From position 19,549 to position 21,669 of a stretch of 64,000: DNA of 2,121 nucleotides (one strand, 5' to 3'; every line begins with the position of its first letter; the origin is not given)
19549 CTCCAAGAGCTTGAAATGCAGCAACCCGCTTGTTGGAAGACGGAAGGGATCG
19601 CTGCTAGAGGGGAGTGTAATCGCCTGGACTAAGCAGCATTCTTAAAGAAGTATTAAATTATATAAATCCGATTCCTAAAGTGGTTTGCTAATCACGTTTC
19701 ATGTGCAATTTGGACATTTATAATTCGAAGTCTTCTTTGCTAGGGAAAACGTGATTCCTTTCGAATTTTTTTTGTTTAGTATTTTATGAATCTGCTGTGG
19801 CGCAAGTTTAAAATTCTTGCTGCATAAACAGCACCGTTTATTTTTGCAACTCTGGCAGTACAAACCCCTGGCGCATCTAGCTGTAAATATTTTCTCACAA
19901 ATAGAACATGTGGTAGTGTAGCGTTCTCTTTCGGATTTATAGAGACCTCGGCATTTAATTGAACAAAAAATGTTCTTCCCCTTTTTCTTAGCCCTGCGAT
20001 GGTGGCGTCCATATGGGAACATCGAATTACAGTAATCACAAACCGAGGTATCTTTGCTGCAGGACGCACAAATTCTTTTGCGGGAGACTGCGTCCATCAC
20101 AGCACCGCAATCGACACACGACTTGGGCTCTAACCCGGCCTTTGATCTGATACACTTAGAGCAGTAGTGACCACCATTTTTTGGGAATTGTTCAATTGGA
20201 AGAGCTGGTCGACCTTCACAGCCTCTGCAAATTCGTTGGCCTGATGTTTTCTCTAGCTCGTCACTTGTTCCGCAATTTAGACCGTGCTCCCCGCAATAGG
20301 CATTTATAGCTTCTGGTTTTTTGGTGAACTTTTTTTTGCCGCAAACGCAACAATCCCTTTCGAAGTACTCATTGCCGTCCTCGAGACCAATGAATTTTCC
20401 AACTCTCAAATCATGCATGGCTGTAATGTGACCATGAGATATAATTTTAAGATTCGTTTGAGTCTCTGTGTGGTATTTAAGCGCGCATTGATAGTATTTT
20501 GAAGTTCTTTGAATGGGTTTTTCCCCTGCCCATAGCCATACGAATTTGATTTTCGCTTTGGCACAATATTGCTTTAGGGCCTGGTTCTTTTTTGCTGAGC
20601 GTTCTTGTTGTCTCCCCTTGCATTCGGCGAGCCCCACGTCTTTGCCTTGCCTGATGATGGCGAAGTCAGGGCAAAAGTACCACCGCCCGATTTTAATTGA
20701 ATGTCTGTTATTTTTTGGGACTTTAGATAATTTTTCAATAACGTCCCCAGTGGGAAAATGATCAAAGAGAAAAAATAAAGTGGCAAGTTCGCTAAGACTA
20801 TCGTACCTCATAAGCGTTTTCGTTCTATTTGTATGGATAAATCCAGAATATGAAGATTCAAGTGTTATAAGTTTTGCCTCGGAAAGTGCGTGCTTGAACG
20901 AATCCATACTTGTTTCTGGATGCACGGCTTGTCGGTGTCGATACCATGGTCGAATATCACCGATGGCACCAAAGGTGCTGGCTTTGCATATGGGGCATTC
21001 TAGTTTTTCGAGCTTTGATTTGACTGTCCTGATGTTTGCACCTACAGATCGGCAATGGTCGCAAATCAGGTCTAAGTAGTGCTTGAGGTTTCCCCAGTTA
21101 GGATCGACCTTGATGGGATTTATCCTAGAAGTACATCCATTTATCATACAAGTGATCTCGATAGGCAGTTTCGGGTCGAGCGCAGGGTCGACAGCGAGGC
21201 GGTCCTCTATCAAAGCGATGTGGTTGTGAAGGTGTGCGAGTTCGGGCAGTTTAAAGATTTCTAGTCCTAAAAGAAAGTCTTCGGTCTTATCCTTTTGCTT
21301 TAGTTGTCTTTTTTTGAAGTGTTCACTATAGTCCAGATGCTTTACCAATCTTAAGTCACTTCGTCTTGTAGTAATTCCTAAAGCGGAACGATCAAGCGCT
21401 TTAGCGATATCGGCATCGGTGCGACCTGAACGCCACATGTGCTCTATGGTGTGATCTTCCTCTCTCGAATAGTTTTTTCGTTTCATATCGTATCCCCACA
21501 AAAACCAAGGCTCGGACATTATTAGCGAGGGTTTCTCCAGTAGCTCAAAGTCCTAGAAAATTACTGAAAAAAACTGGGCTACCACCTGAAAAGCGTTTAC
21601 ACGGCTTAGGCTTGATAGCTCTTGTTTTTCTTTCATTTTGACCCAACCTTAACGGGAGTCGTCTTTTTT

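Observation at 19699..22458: XRE-fusion regulator plus 606-aa Myb-like/TnsA-like nuclease/poly-zinc-ribbon protein: candidate undescribed defence or selfish module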

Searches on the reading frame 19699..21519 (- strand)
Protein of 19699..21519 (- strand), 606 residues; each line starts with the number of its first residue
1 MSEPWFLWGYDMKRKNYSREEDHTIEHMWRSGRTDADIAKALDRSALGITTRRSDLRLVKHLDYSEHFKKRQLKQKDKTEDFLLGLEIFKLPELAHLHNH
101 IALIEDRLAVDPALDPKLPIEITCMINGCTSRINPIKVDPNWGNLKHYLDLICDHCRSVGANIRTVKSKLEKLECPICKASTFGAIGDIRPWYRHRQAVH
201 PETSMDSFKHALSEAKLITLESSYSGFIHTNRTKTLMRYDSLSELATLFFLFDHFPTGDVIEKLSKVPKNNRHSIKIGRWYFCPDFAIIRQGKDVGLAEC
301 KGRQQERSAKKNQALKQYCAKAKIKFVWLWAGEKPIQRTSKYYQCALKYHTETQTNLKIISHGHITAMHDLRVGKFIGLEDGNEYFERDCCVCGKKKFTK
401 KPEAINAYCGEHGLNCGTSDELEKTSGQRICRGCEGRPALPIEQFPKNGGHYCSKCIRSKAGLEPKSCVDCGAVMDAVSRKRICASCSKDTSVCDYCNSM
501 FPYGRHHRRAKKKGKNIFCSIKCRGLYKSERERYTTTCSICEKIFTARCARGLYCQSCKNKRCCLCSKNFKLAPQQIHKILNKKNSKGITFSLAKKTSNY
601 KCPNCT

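Call 3: search_protein_families(library=pfam, proteins=[window:19699-21519:-], max_evalue=1)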
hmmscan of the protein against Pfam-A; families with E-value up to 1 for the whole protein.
window:19699-21519:- (606 aa): 0 families

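Call 4: search_protein_families(library=ncbifam, proteins=[window:19699-21519:-], max_evalue=1)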
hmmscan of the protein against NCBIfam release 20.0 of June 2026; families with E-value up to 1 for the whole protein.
window:19699-21519:- (606 aa): 0 families

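Call 5: search_protein_families(library=padloc, proteins=[window:19699-21519:-], max_evalue=1)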
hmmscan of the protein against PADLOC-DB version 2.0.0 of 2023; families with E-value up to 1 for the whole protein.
window:19699-21519:- (606 aa): 0 families

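Call 6: search_protein_families(library=phrogs, proteins=[window:19699-21519:-], max_evalue=1)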
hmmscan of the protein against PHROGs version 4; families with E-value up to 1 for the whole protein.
window:19699-21519:- (606 aa): 5 families
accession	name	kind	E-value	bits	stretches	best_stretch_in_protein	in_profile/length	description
phrog_9496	-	DNA, RNA and nucleotide metabolism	0.033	15.1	1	492-523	7-38/61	endonuclease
phrog_323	-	transcription regulation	0.054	14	1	13-64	145-198/319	transcriptional regulator, D5-like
phrog_20648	-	DNA, RNA and nucleotide metabolism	0.1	12.7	1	8-55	182-229/311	dCMP deaminase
phrog_945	-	DNA, RNA and nucleotide metabolism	0.12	13.1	1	282-333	48-95/145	endonuclease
phrog_1123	-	unknown function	0.37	11.6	0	30-57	44-71/112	-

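Call 8: find_homologous_proteins(query=window:19699-21519:-, max_evalue=0.001)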
Query window:19699-21519:- (606 aa): 1 proteins with E <= 0.001 among 7272 candidates.
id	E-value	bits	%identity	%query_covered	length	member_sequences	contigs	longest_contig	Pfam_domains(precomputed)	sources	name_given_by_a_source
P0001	0.0e+0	1407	100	98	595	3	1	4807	-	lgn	-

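Call 12: search_solved_structures(query=window:19699-21519:-, max_evalue=10, show_alignments=3)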
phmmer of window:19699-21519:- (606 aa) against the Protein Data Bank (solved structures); distinct sequences matched with E-value up to 10: 4.
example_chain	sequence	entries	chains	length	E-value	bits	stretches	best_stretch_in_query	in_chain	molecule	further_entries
6so0_A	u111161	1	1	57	0.073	15.1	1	515-565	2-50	Chitotriosidase-1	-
1y02_A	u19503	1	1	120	0.12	14.4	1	457-502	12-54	FYVE-RING finger protein SAKURA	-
5hbf_A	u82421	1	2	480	0.19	13.7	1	512-565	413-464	Chitotriosidase-1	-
1waw_A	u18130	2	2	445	0.28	13.1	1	512-564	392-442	CHITOTRIOSIDASE 1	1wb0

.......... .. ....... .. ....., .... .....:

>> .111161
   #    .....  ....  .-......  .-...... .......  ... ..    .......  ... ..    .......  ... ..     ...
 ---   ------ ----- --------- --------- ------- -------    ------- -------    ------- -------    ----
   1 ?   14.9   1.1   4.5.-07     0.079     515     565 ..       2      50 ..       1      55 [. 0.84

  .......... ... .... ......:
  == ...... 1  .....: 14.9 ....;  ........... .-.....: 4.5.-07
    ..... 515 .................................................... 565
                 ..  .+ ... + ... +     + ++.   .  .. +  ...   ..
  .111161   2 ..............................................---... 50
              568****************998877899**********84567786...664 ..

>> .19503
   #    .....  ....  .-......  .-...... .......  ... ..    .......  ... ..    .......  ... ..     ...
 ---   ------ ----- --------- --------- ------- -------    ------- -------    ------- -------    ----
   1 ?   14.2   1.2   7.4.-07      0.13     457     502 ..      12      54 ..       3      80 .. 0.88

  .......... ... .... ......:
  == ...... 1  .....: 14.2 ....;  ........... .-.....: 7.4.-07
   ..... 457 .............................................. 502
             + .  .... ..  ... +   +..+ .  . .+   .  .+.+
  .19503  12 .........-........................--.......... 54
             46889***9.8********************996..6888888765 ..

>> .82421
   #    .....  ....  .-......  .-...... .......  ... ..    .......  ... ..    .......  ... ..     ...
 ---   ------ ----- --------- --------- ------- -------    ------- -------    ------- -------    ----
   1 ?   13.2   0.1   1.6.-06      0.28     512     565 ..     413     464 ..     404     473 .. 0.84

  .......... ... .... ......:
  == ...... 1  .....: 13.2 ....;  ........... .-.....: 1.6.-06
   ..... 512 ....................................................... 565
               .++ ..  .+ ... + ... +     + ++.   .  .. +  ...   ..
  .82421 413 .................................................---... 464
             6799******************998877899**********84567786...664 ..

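Call 17: find_encoding_contigs(protein=P0001, flank=8000, max_places=3)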
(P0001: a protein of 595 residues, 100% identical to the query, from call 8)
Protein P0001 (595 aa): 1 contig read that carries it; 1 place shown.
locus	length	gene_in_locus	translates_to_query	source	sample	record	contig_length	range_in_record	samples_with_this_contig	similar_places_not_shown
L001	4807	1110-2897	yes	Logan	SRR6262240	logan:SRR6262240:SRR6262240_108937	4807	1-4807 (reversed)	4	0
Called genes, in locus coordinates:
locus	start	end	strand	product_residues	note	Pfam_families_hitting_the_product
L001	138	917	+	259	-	PF01381:HTH_3, PF13443:HTH_26, PF13560:HTH_31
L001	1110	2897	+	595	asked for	-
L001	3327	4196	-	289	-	-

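Call 19: list_cluster_members(proteins=[P0001, P0002, P0003])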
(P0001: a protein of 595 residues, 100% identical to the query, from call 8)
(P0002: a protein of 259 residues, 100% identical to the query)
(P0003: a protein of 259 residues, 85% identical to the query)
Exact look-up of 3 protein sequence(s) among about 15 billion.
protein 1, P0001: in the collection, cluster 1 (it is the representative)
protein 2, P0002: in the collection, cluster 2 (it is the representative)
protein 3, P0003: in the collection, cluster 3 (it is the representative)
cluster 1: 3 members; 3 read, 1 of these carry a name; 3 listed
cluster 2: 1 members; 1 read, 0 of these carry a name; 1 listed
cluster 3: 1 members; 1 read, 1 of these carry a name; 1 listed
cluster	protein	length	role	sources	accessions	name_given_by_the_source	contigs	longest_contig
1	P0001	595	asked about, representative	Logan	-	-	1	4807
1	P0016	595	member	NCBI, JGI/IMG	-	hypothetical protein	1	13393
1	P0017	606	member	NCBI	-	-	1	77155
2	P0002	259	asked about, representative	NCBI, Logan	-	-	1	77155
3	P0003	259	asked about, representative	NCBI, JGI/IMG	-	transcriptional regulator with XRE-family HTH domain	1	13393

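Call 21: search_protein_representatives(protein=window:19699-21519:-)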
Query: 606 residues. Proteins with E-value up to 0.001 (for the whole library): 9; up to 1e-10: 4; up to 1e-30: 4. The best 9 are listed.
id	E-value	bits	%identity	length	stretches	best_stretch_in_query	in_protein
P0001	0.0e+00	1406.6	100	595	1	12-606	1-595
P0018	5.0e-80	286.5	33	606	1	17-605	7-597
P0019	4.2e-45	171.2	32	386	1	227-605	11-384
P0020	1.9e-32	129.3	32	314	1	290-605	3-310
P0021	5.9e-06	41.8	35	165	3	14-61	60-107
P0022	2.3e-05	39.9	30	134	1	481-605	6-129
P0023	1.1e-04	37.7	37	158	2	17-65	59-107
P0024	2.8e-04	36.3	35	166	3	15-58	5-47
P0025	6.8e-04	35.0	42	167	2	17-60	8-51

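Call 25: find_homologous_proteins(query=A2, max_evalue=0.001)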
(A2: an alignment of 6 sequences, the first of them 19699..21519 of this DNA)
Query A2 (6 sequences) (606 aa, profile of the alignment): 1 proteins with E <= 0.001 among 8000 candidates.
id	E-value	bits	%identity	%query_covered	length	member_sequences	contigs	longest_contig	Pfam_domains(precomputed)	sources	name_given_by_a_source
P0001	2.9e-291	985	100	98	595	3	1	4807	-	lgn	-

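Call 26: search_protein_families(library=pfam, proteins=[P0018, P0019, P0021, P0023, P0024, P0025, P0022], max_evalue=1)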
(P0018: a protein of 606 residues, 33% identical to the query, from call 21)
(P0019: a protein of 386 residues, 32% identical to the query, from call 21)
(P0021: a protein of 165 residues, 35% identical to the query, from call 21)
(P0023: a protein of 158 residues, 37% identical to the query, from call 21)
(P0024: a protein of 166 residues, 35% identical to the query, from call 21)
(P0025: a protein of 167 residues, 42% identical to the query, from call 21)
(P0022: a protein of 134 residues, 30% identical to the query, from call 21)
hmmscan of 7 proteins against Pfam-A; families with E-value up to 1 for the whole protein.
P0018 (606 aa): 0 families

P0019 (386 aa): 1 family
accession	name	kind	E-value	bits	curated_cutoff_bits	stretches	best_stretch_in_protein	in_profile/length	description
PF23550.1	zf_Tbcl_Rhp7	-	0.34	10.9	27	1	340-353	4-17/39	DNA repair protein rhp7 treble clef domain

P0021 (165 aa): 1 family
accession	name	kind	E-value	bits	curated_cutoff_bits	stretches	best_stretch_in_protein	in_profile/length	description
PF11626.13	Rap1_C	-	2.6e-05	24.6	24.2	2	79-155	7-81/84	TRF2-interacting telomeric protein/Rap1 - C terminal domain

P0023 (158 aa): 9 families
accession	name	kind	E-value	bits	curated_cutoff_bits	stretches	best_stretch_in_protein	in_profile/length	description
PF00249.37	Myb_DNA-binding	-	5.9e-05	23.5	24.4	1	57-94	2-41/46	Myb-like DNA-binding domain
PF13384.12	HTH_23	-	0.00078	19.6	24.6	1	70-94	13-37/50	Homeodomain-like domain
PF08281.18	Sigma70_r4_2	-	0.0026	17.8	25.7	1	18-44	23-49/54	Sigma-70, region 4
PF07750.17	GcrA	-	0.0035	18.2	26.9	1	57-102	1-47/155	GcrA cell cycle regulator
PF13936.12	HTH_38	-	0.0041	17.3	27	1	7-34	6-33/44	Helix-turn-helix domain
PF00196.25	GerE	-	0.0076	16.3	23.5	0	5-42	2-38/57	Bacterial regulatory proteins, luxR family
PF24625.1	DUF7626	-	0.0097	16.1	27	1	62-93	4-38/55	Domain of unknown function (DUF7626)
PF22448.1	RepB_primase_C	-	0.019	15.2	26.1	0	16-32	13-29/54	RepB DNA-primase C-terminal helical domain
PF13921.12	Myb_DNA-bind_6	-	0.039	14.6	22.9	1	59-108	1-51/60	Myb-like DNA-binding domain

P0024 (166 aa): 5 families
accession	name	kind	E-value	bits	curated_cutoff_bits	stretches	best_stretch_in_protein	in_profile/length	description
PF00249.37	Myb_DNA-binding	-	0.0002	21.9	24.4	1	116-152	3-41/46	Myb-like DNA-binding domain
PF11626.13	Rap1_C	-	0.0043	17.5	24.2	1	76-133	5-64/84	TRF2-interacting telomeric protein/Rap1 - C terminal domain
PF07750.17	GcrA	-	0.014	16.2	26.9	0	62-112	3-54/155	GcrA cell cycle regulator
PF13921.12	Myb_DNA-bind_6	-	0.014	16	22.9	0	117-152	1-38/60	Myb-like DNA-binding domain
PF04545.22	Sigma70_r4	-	0.018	15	24.1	1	67-97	10-40/50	Sigma-70, region 4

P0025 (167 aa): 8 families
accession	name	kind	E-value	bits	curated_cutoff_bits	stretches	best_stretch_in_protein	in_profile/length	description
PF13936.12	HTH_38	-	7e-06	26.1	27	1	10-40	7-37/44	Helix-turn-helix domain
PF13384.12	HTH_23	-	0.00018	21.7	24.6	1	57-93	3-39/50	Homeodomain-like domain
PF22448.1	RepB_primase_C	-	0.00032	21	26.1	1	18-46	13-41/54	RepB DNA-primase C-terminal helical domain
PF24625.1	DUF7626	-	0.00071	19.8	27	1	11-35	4-28/55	Domain of unknown function (DUF7626)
PF04545.22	Sigma70_r4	-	0.0056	16.6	24.1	0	10-43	7-40/50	Sigma-70, region 4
PF08281.18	Sigma70_r4_2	-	0.0083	16.2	25.7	0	23-44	26-47/54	Sigma-70, region 4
PF20432.4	Xre-like-HTH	-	0.037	14.7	25.8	1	16-46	15-47/63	Antitoxin Xre-like helix-turn-helix domain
PF00196.25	GerE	-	0.14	12.2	23.5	0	18-47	12-41/57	Bacterial regulatory proteins, luxR family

P0022 (134 aa): 2 families
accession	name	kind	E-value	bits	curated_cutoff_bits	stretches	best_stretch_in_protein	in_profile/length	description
PF17205.9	PSI_integrin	-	0.007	16.5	27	1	7-25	7-25/47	Integrin plexin domain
PF10217.14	DUF2039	-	0.13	13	27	1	3-24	67-88/89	Uncharacterized conserved protein (DUF2039)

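Call 31: find_related_loci(query=window:19699-21519:-, collection=genome_contigs, flank=10000)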
Query window:19699-21519:- (606 aa) in genome_contigs; peptide patterns used: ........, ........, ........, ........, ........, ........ (x = any residue, [..] = any of these).
149 stretches matched a pattern, but none encodes a relative of the query by tblastn (E <= 1e-3).

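Call 44: predict_structure(alignment_id=A2)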
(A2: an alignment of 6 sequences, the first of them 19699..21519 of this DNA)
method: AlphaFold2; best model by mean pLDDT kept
length: 606 residues; sequences in the alignment: 6
mean_pLDDT: 70.1   pTM: 0.39
mean pLDDT of the five models: 70.1, 67.1, 64.1, 63.1, 60.6
residues with pLDDT >= 90: 63; 70-90: 267; 50-70: 188; < 50: 88
segments of 3 or more residues with pLDDT < 50: 1-15, 59-61, 142-147, 163-170, 411-465
pLDDT, mean of each block of 10 residues (from residue 1): 29 54 77 81 80 59 58 67 60 68 63 61 61 62 50 63 45 76 60 77 78 74 72 83 89 91 87 89 93 92 74 94 92 79 89 72 73 75 76 69 62 43 35 34 41 40 49 56 60 81 70 81 77 80 77 82 90 86 84 83 85
secondary structure, 60 per line:
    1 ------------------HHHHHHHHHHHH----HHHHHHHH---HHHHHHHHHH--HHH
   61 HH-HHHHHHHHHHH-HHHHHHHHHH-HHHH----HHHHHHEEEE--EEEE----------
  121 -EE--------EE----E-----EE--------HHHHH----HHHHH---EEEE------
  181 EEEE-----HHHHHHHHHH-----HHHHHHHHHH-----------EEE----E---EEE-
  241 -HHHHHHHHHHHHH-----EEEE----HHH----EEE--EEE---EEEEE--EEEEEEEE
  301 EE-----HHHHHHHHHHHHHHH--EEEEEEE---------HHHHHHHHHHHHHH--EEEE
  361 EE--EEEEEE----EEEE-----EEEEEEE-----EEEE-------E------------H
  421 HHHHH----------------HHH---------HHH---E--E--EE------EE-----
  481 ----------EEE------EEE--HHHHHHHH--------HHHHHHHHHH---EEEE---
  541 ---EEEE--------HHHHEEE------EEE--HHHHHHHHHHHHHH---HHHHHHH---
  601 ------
elements in order: H19-30 H35-42 H46-55 H58-62 H64-74 H76-85 H87-90 H95-100 E101-104 E107-110 H154-158 H163-167 E171-174 E181-184 H190-199 H205-214 E226-228 E237-239 H242-254 E260-263 E275-277 E280-282 E286-290 E293-302 H308-322 E325-331 H341-354 E357-362 E365-370 E375-378 E384-390 E396-399 H420-425 E491-493 E500-502 H505-512 H521-530 E534-537 E544-547 H556-559 E560-562 E569-571 H574-587 H591-597
